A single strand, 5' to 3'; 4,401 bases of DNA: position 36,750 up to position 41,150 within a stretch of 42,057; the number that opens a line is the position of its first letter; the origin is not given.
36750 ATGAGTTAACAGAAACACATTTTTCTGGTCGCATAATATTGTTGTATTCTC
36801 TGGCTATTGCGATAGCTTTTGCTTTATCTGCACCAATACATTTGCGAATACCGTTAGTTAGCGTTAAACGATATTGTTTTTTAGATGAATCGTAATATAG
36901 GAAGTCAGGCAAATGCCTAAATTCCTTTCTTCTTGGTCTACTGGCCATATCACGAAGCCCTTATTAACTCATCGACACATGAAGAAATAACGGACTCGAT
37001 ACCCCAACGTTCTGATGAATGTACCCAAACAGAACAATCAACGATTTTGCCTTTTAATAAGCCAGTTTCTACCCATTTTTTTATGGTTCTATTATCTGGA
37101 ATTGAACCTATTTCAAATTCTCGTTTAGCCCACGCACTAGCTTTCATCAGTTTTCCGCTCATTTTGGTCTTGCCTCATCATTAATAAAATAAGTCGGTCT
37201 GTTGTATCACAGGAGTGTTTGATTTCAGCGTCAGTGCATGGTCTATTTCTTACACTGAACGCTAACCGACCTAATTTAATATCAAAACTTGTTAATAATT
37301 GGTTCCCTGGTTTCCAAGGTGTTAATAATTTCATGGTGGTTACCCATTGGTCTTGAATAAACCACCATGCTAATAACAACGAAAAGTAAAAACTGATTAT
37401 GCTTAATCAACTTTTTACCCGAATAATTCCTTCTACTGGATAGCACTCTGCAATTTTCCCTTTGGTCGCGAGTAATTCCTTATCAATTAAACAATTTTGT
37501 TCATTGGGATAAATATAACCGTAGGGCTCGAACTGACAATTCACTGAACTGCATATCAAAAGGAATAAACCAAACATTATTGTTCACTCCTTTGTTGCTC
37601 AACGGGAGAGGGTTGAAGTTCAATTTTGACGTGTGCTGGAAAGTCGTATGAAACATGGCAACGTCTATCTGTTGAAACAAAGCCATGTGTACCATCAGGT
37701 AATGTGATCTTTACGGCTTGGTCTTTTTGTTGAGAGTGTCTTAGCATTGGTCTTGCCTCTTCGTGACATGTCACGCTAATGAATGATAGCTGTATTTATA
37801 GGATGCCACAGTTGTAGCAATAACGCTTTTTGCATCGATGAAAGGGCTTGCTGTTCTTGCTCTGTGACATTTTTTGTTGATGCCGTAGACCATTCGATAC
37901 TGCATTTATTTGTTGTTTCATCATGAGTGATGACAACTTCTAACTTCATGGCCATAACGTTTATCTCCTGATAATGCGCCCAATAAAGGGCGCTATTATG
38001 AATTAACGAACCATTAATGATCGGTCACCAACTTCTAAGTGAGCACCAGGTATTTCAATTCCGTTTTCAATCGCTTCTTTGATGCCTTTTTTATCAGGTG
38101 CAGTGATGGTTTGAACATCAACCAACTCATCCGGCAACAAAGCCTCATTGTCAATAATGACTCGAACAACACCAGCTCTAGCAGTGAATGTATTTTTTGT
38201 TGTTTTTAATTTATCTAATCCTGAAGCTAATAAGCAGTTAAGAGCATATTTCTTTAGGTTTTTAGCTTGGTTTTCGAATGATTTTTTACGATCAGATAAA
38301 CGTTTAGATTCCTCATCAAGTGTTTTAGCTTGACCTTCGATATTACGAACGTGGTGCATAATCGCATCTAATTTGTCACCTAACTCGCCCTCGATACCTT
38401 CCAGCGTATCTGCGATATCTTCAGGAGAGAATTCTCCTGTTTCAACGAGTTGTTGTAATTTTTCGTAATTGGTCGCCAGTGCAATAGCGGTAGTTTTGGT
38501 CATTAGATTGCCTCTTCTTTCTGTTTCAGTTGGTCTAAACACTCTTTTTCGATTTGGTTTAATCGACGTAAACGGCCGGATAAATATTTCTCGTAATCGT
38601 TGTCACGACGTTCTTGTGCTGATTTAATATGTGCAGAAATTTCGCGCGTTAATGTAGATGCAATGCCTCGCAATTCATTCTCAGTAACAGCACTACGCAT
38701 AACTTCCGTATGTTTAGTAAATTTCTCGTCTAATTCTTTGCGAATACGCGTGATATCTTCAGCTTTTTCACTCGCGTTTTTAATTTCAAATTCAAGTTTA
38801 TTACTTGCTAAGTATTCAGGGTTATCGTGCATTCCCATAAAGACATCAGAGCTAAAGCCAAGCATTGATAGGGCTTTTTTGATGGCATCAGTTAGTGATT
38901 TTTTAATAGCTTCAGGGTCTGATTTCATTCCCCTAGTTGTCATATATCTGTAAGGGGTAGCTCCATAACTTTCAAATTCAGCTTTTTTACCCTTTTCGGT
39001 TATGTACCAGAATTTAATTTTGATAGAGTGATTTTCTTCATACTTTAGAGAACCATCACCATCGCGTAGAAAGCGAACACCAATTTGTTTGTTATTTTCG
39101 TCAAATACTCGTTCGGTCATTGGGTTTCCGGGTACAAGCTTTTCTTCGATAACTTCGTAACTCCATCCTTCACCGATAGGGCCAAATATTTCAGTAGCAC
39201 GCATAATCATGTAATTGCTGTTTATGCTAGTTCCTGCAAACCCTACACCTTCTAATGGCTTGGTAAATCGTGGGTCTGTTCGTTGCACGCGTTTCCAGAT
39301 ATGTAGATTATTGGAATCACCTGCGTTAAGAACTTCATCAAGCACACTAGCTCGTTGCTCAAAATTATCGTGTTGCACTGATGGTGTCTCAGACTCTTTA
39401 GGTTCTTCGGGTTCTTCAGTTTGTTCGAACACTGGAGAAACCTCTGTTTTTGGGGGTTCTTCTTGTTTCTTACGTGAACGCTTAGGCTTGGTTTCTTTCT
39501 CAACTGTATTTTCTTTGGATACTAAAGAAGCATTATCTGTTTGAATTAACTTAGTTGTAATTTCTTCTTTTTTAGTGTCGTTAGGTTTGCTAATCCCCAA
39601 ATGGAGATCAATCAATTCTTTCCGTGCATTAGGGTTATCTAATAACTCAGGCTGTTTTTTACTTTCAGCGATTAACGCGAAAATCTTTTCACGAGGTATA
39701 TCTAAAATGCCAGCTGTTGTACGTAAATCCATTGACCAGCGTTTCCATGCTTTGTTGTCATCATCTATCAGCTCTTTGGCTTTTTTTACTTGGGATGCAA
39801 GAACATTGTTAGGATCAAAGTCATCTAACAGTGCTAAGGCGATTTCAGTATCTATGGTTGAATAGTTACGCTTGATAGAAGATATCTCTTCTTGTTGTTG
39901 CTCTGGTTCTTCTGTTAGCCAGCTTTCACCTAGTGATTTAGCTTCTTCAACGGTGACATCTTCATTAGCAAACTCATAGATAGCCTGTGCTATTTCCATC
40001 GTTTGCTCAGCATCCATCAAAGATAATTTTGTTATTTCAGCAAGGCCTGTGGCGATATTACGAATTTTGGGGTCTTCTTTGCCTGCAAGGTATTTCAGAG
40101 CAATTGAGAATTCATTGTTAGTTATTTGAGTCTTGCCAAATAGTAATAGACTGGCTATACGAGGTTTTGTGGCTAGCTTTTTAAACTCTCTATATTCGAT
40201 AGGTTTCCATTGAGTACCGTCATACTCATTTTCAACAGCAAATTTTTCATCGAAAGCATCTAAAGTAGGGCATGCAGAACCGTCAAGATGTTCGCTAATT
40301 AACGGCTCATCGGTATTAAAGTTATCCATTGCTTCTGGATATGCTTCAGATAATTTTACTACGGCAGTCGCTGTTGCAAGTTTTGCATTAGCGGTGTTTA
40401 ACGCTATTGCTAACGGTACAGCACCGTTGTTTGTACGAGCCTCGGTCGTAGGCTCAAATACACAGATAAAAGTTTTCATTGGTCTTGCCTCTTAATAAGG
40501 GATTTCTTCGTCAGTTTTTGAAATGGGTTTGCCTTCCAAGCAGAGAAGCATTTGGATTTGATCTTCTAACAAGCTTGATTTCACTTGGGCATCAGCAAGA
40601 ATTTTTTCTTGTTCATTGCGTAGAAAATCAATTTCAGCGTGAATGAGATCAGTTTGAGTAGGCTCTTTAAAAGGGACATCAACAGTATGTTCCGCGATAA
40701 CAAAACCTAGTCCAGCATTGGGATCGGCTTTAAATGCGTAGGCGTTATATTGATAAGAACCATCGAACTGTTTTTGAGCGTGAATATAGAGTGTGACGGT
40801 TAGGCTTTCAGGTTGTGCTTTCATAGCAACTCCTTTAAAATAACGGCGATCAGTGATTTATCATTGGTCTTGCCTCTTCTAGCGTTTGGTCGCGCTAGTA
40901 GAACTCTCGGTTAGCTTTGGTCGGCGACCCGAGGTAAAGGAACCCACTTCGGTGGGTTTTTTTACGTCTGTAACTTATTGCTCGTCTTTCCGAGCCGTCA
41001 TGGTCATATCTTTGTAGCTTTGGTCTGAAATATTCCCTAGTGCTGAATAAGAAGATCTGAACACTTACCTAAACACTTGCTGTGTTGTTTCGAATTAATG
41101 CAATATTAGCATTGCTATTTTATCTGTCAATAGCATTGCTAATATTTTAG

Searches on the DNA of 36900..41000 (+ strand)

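Call 6: search_dna_similar(query=window:36900-41000:+, collection=phages, mode=near, max_rows=20)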
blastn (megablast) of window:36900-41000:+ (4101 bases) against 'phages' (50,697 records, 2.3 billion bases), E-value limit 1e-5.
No match.

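Call 75: search_dna_similar(query=window:40830-40975:+, collection=phages, mode=distant, max_evalue=10, max_rows=30)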
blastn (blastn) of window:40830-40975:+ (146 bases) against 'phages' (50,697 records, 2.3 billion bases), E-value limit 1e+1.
Records with a match: 88; places in all: 93; records where one place covers at least 80% of the query: 0.
Best place of each record, by identity: >=99% 24; 95-99% 21; 90-95% 5; 80-90% 37; 60-80% 1.
By first word of the organism name: Acinetobacter 17; Escherichia 14; Pectobacterium 14; Klebsiella 10; Vibrio 7; Aeromonas 6; Salmonella 3; Erwinia 3; Pseudomonas 3; Yersinia 3; and 6 more.
By host as written in the record: Escherichia coli 13; Acinetobacter baumannii 9; - 8; Klebsiella pneumoniae 6; Aeromonas salmonicida 5; Pectobacterium atrosepticum F41 3; Pectobacterium atrosepticum DSM 30186 3; Escherichia coli str. K-12 substr. MG1655 2; and 30 more.
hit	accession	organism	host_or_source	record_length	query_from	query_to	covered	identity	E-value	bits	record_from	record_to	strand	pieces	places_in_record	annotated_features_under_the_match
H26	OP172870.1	Gordonia phage OtterstedtS21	Gordonia rubripertincta NRRL B-16540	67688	24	66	29%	79.1%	5e+0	36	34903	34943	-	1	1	44: hypothetical protein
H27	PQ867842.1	phage T5S1-k141_444551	Crassostrea hongkongensis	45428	39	79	28%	82.9%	4e-1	39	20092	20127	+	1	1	none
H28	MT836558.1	Bacteriophage sp.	human fecal samples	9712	92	127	25%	83.3%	2e+0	37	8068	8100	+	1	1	record has no annotation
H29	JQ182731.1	Enterobacteria phage mEp235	Escherichia coli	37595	114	146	23%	87.9%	4e-1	39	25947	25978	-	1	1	none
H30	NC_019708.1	Enterobacteria phage mEp235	Escherichia coli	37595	114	146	23%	87.9%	4e-1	39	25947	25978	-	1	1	none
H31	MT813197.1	Escherichia phage vB_EcoP_Kapi1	Escherichia coli MP1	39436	114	146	23%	87.9%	4e-1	39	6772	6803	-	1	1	none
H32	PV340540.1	Escherichia phage mEp235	Escherichia coli str. K-12 substr. ...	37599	114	146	23%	87.9%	4e-1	39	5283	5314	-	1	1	none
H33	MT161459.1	Aeromonas phage Ahp1_CNU-2021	Aeromonas hydrophila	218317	112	142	21%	90.3%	4e-2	44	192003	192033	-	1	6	none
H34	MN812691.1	Pectobacterium phage Horatius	Dickeya solani F155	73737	114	145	22%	87.5%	1e-1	41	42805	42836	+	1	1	none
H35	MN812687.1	Pectobacterium phage Possum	Pectobacterium atrosepticum F41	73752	114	145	22%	87.5%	1e-1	41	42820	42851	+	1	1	none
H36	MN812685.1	Pectobacterium phage Arno152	Pectobacterium atrosepticum F41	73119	114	145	22%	87.5%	1e-1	41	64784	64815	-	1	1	record has no annotation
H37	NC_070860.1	Pectobacterium phage Possum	Pectobacterium atrosepticum F41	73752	114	145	22%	87.5%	1e-1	41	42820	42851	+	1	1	none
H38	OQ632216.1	Salmonella phage Arash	Salmonella enterica subsp. enterica ...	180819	114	145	22%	87.5%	1e-1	41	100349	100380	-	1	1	hypothetical protein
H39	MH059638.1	Pectobacterium phage Nepra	Pectobacterium atrosepticum DSM18077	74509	114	144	21%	87.1%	4e-1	39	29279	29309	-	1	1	none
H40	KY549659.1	Pectobacterium phage vB_PatP_CB4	Pectobacterium atrosepticum DSM 30186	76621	114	144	21%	87.1%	4e-1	39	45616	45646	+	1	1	none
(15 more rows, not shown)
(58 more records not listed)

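Call 78: search_rna_families(sources=[L299, L314, L316, L317, L291, L305, L284, L245, L459, L203, L153, L224], threshold=gathering)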
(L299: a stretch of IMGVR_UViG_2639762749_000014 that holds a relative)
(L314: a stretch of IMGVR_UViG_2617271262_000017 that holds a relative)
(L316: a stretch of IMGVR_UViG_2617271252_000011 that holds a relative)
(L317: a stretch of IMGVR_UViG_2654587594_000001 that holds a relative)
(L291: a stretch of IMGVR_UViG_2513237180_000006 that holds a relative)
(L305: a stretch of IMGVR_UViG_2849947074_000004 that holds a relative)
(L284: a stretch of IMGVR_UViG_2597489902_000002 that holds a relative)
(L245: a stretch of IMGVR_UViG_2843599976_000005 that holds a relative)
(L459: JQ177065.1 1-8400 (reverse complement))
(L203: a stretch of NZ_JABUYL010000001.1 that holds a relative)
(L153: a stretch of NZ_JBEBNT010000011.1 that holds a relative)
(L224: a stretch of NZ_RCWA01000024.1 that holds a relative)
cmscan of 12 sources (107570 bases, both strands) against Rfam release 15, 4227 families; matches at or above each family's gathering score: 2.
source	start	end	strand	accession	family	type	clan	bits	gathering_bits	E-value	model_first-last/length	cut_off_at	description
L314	3495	3580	-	RF01386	isrB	Gene; sRNA;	-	38.4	35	0.0042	1-87/87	no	isrB Hfq binding RNA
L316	3255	3340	-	RF01386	isrB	Gene; sRNA;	-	38.4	35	0.0042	1-87/87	no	isrB Hfq binding RNA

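Call 92: build_rna_model(alignment_id=A3)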
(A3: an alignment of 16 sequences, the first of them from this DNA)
Model R1 built from alignment A3 (16 sequences, 130 columns); structure: RNAalifold consensus.
model positions 121; base pairs 31; branch points 3; effective number of sequences 1.26; information 0.591 bits per position. Calibrated on 0.2 Mb of random sequence (short: E-values are rough).
structure used (alignment columns):
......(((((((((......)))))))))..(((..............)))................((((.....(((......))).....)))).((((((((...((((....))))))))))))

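Call 94: search_with_rna_model(model_id=R1, sources=[window, L460, L124, L153, L156, L174, L176, L203, L209, L217, L224, L239, L240, L001, L005, L013, L020, L029, L038, L044, L049, L077, L078, L084, L087, L096, L097, L098, L099, L104, L106, L115], max_evalue=1)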
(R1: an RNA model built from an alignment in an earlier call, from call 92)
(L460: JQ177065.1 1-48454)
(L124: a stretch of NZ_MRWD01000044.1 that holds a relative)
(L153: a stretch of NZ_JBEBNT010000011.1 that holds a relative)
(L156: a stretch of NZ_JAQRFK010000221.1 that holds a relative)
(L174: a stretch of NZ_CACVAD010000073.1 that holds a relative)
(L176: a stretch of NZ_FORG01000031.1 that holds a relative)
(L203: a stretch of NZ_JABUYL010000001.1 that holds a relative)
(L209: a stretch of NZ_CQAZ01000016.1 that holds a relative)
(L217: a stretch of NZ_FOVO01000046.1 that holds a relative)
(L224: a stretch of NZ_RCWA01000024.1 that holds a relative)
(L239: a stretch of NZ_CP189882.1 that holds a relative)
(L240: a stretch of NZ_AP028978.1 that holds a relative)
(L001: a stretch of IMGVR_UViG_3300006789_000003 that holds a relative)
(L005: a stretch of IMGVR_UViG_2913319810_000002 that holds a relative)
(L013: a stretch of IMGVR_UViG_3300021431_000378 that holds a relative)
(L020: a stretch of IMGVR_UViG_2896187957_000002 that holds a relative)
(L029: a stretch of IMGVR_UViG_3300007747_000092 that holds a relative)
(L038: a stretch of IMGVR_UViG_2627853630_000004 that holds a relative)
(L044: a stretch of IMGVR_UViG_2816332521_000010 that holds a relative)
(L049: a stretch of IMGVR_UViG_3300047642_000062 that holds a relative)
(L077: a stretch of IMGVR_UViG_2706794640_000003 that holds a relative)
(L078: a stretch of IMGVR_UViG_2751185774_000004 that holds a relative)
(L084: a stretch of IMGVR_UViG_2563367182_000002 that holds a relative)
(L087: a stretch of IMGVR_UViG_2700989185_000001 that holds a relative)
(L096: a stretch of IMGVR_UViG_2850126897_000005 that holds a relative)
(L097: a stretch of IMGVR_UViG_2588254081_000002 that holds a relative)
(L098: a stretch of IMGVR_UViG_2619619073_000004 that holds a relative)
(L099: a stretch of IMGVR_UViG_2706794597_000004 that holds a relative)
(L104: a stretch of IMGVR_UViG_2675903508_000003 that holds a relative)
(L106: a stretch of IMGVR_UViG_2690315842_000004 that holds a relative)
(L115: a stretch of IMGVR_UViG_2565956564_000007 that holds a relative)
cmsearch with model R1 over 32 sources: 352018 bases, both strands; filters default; matches with E-value up to 1: 43.
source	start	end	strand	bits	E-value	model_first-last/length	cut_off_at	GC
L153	1436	1556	-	144.1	4e-34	1-121/121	no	0.5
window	40843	40963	+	143.9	4.6e-34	1-121/121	no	0.5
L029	2456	2576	+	142.5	1e-33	1-121/121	no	0.49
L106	4043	4163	-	141.3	2e-33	1-121/121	no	0.48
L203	3373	3492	+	134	1.4e-31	1-121/121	no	0.49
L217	7370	7491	+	124.1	4.4e-29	1-121/121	no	0.51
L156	543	664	-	123.7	5.5e-29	1-121/121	no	0.52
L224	65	193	+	113.5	2.1e-26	1-121/121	no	0.48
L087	3632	3754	+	101.8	1.8e-23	1-121/121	no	0.52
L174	7393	7515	-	101.7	1.9e-23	1-121/121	no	0.51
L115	2918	3040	+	101.7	1.9e-23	1-121/121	no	0.51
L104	8645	8765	-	101.4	2.3e-23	1-121/121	no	0.5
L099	4132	4254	-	100.3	4.4e-23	1-121/121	no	0.51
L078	1661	1778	+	97.5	2.2e-22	1-121/121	no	0.53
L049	6425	6543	-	96.9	3.2e-22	1-121/121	no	0.6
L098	9465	9594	-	51.3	9.5e-11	1-121/121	no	0.58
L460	5232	5363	+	50.1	1.9e-10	1-121/121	no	0.53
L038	2508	2637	-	47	1.1e-09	1-121/121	no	0.54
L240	2970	3118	+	18.2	0.02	1-121/121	no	0.38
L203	269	375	+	17.6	0.028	1-121/121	no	0.42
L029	2549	2577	-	16.2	0.064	93-121/121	no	0.38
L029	2600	2718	+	15.5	0.095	1-121/121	no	0.44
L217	1247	1363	+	15.3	0.11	1-121/121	no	0.46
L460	16742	16770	+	15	0.13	93-121/121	no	0.55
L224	2263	2355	-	14.6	0.16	1-121/121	no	0.37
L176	4531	4619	-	14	0.23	1-121/121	no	0.38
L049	6425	6452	+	13.5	0.3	94-121/121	no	0.5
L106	4042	4070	+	13.1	0.39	93-121/121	no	0.41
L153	1435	1463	+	13.1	0.39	93-121/121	no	0.41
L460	6226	6243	+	13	0.4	99-116/121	no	0.67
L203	3465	3493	-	12.7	0.49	93-121/121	no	0.41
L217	7464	7492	-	12.4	0.6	93-121/121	no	0.41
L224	163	258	-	12.3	0.62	1-121/121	no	0.38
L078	1751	1779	-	12.1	0.68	93-121/121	no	0.41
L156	542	570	+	12.1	0.7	93-121/121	no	0.41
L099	4131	4159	+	11.7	0.85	93-121/121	no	0.41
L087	3727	3755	-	11.7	0.85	93-121/121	no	0.41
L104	8644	8672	+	11.7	0.85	93-121/121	no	0.41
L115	3013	3041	-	11.7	0.85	93-121/121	no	0.41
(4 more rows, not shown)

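Call 95: search_with_rna_model(model_id=R1, source=L460, start=5100, end=5500, max_evalue=0.01, show_alignments=1)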
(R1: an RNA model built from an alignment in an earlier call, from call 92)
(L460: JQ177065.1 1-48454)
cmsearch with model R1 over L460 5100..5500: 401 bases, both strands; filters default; matches with E-value up to 0.01: 1.
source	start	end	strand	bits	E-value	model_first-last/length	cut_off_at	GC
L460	5232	5363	+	50.1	2.1e-13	1-121/121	no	0.53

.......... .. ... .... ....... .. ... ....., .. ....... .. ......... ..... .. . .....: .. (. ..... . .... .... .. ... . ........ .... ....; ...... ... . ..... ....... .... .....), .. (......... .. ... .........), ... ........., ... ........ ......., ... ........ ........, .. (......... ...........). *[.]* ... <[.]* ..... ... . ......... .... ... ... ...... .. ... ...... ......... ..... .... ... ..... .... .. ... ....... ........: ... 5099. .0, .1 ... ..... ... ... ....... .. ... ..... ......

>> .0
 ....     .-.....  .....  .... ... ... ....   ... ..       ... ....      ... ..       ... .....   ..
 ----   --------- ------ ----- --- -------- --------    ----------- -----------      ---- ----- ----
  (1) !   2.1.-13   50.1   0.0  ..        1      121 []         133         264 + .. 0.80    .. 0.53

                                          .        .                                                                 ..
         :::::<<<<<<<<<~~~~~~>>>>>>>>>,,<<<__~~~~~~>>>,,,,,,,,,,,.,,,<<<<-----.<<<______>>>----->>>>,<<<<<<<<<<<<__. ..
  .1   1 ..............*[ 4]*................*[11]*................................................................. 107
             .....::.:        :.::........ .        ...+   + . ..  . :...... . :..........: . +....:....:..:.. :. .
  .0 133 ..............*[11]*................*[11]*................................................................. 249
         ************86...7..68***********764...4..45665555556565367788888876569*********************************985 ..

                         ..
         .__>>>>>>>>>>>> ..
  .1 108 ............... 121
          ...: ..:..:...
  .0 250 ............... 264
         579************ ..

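Call 98: search_with_rna_model(model_id=R1, sources=[window, L460, L153, L203, L217, L156, L224, L174, L087, L115, L104, L099, L078, L049, L098, L038, L029, L106, L291, L299, L298, L305, L314, L316, L317, L284, L245, L315, L301], max_evalue=0.000001, make_alignment=true)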
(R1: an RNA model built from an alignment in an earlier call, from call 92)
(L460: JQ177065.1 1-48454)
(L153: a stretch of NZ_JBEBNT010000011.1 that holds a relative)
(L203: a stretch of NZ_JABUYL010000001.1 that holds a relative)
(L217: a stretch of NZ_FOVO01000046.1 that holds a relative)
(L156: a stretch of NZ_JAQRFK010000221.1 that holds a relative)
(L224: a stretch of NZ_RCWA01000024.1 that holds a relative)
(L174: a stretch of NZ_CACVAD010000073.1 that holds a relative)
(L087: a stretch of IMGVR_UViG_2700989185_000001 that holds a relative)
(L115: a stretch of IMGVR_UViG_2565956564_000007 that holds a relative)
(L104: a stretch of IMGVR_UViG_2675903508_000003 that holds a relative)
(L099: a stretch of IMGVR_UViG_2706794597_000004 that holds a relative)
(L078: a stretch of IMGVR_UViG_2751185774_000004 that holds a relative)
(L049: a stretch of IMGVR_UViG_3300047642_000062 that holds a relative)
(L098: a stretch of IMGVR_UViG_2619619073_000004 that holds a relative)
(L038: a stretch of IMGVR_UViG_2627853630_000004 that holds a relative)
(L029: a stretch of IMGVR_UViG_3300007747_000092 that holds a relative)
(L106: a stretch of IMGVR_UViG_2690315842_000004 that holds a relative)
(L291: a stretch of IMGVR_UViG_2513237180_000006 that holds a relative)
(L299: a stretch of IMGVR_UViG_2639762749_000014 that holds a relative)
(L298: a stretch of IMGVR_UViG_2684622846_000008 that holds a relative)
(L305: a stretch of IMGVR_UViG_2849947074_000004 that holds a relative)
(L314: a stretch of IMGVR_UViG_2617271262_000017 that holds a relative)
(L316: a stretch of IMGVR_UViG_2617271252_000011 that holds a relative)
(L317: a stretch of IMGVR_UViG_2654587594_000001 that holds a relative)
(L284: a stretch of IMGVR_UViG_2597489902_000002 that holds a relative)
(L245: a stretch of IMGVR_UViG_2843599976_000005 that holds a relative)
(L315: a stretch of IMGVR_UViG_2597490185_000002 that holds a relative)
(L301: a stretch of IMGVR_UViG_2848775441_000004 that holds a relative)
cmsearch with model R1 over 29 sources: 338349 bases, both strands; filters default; matches with E-value up to 0.000001: 29.
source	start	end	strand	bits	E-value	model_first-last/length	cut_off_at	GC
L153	1436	1556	-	144.1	3.8e-34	1-121/121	no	0.5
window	40843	40963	+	143.9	4.4e-34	1-121/121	no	0.5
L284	3517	3637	-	143.1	7.1e-34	1-121/121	no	0.5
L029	2456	2576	+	142.5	1e-33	1-121/121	no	0.49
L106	4043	4163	-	141.3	1.9e-33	1-121/121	no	0.48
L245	3518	3637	-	136.9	2.6e-32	1-121/121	no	0.47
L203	3373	3492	+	134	1.4e-31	1-121/121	no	0.49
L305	3515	3635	-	128.5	3.3e-30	1-121/121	no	0.51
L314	3494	3615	-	128.5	3.3e-30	1-121/121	no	0.49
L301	3515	3635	-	127.3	6.4e-30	1-121/121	no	0.52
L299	3251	3372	-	126.4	1.1e-29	1-121/121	no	0.52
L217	7370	7491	+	124.1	4.2e-29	1-121/121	no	0.51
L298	3251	3372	-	124.1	4.2e-29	1-121/121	no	0.51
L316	3254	3377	-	123.9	4.8e-29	1-121/121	no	0.48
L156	543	664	-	123.7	5.3e-29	1-121/121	no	0.52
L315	14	135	-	121.8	1.6e-28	1-121/121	no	0.53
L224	65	193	+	113.5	2e-26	1-121/121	no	0.48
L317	3228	3356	-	113.5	2e-26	1-121/121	no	0.48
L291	3513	3633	-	110.6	1.1e-25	1-121/121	no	0.5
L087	3632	3754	+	101.8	1.7e-23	1-121/121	no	0.52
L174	7393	7515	-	101.7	1.8e-23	1-121/121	no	0.51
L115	2918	3040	+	101.7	1.8e-23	1-121/121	no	0.51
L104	8645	8765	-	101.4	2.2e-23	1-121/121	no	0.5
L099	4132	4254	-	100.3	4.2e-23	1-121/121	no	0.51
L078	1661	1778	+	97.5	2.2e-22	1-121/121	no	0.53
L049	6425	6543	-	96.9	3e-22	1-121/121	no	0.6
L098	9465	9594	-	51.3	9.1e-11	1-121/121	no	0.58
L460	5232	5363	+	50.1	1.8e-10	1-121/121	no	0.53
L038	2508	2637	-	47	1.1e-09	1-121/121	no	0.54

Alignment A4: 29 matches aligned to the model, 161 columns, each read 5' to 3' on its own strand. Consensus structure (alignment columns), stored with it:
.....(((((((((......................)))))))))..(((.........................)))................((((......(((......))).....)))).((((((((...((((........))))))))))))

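Call 102: search_with_rna_model(model_id=R1, source=L462, max_evalue=1, show_alignments=1)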
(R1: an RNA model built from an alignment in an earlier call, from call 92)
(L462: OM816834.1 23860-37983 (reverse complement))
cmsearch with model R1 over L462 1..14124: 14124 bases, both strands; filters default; matches with E-value up to 1: 1.
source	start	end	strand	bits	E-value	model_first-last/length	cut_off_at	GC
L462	5485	5606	-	42.7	5.4e-10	1-121/121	no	0.6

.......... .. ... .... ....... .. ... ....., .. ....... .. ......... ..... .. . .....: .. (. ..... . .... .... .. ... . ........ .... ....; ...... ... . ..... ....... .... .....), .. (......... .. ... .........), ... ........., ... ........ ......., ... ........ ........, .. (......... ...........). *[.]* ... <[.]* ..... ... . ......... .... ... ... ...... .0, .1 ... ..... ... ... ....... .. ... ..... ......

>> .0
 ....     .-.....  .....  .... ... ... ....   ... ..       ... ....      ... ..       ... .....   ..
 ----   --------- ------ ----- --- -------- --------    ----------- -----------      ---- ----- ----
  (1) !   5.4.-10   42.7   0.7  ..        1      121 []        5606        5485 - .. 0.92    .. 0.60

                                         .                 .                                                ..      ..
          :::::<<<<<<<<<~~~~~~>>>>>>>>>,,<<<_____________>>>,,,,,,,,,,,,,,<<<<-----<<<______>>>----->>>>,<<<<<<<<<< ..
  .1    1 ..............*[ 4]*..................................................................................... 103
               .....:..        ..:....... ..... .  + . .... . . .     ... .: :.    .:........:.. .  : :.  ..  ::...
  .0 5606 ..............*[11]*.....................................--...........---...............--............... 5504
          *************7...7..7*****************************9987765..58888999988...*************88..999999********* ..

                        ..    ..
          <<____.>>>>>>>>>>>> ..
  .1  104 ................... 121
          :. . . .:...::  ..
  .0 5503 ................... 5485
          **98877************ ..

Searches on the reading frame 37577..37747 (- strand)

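Call 9: search_protein_families(library=phrogs, proteins=[window:37577-37747:-], max_evalue=0.001)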
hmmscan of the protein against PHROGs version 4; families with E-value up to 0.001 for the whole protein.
window:37577-37747:- (56 aa): 1 family
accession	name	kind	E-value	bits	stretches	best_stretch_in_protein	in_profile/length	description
phrog_2482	-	unknown function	2.6e-20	73.3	1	1-52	1-52/61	-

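Call 10: search_protein_families(library=pfam, proteins=[window:37577-37747:-], max_evalue=0.001)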
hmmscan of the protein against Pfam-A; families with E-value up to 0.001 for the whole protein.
window:37577-37747:- (56 aa): 0 families

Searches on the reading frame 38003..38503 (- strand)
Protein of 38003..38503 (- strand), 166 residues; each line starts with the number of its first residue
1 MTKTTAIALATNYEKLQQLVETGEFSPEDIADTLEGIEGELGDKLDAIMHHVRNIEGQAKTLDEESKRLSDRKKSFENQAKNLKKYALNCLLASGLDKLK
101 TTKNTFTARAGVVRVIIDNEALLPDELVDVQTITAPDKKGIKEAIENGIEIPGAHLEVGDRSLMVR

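Call 9: search_protein_families(library=phrogs, proteins=[window:38003-38503:-], max_evalue=0.001)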
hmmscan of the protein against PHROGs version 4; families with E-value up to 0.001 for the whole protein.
window:38003-38503:- (166 aa): 2 families
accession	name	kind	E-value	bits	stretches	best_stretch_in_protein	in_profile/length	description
phrog_253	-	DNA, RNA and nucleotide metabolism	8.3e-50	169.9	1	1-166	4-167/169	Mu Gam-like end protection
phrog_20203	-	unknown function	1.4e-07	32.5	1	95-158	5-68/75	-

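Call 10: search_protein_families(library=pfam, proteins=[window:38003-38503:-], max_evalue=0.001)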
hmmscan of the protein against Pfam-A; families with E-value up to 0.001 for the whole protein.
window:38003-38503:- (166 aa): 1 family
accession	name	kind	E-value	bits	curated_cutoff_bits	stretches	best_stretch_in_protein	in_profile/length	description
PF05565.16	Sipho_Gp157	-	5.8e-44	150.4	28.6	1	8-165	4-161/162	Siphovirus Gp157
